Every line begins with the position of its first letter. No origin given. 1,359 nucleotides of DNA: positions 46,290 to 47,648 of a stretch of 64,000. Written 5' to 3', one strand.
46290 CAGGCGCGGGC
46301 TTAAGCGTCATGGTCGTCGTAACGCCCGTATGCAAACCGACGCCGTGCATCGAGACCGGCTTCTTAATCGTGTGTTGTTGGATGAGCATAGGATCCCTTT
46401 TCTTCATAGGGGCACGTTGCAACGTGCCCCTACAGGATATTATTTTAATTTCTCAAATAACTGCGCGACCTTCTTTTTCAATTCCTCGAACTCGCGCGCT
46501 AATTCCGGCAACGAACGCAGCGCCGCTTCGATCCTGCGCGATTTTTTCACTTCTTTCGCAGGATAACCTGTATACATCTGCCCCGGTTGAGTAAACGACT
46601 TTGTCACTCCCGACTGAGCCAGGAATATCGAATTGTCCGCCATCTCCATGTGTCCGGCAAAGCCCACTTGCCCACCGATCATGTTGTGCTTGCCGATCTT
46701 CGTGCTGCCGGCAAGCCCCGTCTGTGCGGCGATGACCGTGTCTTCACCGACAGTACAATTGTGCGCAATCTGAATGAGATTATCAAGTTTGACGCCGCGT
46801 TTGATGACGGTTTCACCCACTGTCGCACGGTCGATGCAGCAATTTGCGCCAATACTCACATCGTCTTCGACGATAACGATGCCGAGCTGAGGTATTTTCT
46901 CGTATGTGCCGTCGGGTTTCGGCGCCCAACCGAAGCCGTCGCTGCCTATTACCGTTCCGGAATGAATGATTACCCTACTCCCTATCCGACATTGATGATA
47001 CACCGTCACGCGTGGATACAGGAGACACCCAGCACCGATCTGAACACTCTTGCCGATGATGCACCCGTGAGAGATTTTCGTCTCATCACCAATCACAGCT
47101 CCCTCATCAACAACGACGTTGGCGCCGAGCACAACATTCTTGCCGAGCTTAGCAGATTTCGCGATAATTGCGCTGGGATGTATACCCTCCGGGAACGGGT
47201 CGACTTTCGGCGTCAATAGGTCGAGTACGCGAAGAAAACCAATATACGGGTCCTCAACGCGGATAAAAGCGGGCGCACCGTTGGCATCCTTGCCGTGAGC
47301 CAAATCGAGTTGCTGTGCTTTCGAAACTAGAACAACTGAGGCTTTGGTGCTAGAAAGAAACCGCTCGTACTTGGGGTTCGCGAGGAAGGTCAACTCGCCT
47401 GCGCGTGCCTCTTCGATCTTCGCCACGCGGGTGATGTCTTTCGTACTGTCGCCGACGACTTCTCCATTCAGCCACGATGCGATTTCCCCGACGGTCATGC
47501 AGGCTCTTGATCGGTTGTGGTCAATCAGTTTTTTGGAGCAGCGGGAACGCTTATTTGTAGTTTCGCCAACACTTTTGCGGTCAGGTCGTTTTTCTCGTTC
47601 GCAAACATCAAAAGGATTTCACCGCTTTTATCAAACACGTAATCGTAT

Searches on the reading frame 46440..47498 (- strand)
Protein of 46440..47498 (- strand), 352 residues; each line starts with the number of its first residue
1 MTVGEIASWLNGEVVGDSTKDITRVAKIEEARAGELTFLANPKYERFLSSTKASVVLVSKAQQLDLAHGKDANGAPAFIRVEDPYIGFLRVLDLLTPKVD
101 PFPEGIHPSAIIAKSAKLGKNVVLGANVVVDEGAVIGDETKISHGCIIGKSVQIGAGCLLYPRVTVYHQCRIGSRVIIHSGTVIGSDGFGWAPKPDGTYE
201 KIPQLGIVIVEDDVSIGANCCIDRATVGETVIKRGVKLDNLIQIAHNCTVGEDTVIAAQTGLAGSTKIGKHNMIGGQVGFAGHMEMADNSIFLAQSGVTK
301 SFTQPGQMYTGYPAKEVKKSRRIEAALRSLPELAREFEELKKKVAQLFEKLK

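Call 82: find_encoding_contigs(protein=window:46440-47498:-, flank=10000, max_places=1)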
Protein window:46440-47498:- (352 aa): 2 contigs read that carry it; 1 place shown.
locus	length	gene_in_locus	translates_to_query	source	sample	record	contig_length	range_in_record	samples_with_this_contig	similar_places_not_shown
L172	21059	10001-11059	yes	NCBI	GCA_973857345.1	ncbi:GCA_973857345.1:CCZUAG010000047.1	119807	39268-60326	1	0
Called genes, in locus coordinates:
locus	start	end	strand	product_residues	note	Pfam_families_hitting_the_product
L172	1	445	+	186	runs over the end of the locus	PF18967:PycTM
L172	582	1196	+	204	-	PF13643:DUF4145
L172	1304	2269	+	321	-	-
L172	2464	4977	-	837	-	PF02861:Clp_N, PF13191:AAA_16 (weak), PF00004:AAA, PF17871:AAA_lid_9, PF00004:AAA, PF07724:AAA_2, PF07728:AAA_5, PF10431:ClpB_D2-small, +9 more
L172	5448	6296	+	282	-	PF01255:Prenyltransf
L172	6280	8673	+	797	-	PF08478:POTRA_1 (faint), PF07244:POTRA, PF08479:POTRA_2 (weak), PF07244:POTRA, PF01103:Omp85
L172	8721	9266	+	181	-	PF03938:OmpH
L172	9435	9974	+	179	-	PF03938:OmpH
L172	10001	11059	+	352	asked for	PF04613:LpxD, PF25084:LbH_EIF2B (weak), PF25087:GMPPB_C (faint), PF00132:Hexapep (weak), PF14602:Hexapep_2 (faint), PF00132:Hexapep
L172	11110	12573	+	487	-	PF03331:LpxC, PF07977:FabA, PF22817:ApeP-like (weak), PF22818:ApeI-like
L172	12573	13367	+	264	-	PF25084:LbH_EIF2B (faint), PF25087:GMPPB_C (faint), PF00132:Hexapep, PF13720:Acetyltransf_11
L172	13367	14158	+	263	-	PF21948:LplA-B_cat, PF03099:BPL_LplA_LipB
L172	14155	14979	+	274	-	PF02548:Pantoate_transf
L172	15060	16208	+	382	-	PF00144:Beta-lactamase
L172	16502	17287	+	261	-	PF01975:SurE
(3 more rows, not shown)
